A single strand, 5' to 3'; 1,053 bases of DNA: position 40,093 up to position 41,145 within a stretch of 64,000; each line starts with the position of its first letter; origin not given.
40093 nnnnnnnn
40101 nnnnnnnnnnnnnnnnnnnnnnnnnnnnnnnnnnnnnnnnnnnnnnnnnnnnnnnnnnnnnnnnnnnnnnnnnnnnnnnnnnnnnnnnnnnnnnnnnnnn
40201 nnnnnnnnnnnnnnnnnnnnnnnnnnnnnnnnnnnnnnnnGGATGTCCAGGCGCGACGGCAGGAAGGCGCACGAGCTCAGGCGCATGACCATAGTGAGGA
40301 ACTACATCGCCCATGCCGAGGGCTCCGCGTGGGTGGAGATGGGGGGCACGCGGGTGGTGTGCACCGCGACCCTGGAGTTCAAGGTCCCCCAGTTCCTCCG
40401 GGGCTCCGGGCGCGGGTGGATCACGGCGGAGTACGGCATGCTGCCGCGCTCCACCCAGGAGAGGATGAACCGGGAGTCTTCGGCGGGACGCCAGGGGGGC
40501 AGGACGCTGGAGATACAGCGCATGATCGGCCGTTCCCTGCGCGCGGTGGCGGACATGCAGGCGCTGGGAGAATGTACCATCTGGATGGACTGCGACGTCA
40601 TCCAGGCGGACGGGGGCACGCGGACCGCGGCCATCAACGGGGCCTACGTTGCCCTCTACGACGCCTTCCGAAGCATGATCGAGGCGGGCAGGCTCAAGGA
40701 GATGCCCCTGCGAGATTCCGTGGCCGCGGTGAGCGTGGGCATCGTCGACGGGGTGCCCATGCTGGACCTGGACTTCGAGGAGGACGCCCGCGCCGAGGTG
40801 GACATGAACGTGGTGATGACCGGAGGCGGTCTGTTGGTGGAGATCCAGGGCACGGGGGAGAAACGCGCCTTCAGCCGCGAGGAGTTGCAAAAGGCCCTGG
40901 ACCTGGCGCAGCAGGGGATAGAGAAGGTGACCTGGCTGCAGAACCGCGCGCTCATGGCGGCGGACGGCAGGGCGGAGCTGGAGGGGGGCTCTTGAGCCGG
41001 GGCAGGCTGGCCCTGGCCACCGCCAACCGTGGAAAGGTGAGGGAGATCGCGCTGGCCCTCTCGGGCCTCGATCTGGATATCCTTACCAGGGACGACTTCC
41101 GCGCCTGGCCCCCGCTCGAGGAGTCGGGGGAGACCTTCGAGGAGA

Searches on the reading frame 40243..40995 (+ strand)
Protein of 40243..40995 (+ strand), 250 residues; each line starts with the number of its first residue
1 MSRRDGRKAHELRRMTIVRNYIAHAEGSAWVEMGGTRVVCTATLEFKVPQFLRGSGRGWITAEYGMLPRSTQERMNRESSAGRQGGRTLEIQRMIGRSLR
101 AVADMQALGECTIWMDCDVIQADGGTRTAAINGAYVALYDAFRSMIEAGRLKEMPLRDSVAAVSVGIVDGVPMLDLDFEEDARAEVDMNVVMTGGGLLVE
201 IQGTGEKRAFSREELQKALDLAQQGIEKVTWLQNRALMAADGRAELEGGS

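Call 62: search_protein_families(library=pfam, proteins=[window:40243-40995:+], max_evalue=0.00001)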
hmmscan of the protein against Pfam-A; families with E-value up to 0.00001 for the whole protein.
window:40243-40995:+ (250 aa): 2 families
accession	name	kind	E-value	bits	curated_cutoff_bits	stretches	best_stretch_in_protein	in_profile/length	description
PF01138.27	RNase_PH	-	4.1e-28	98.8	25.5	1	11-141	1-127/130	3' exoribonuclease family, domain 1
PF03725.20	RNase_PH_C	-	6.6e-15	55.3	20.8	1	159-225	2-67/67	3' exoribonuclease family, domain 2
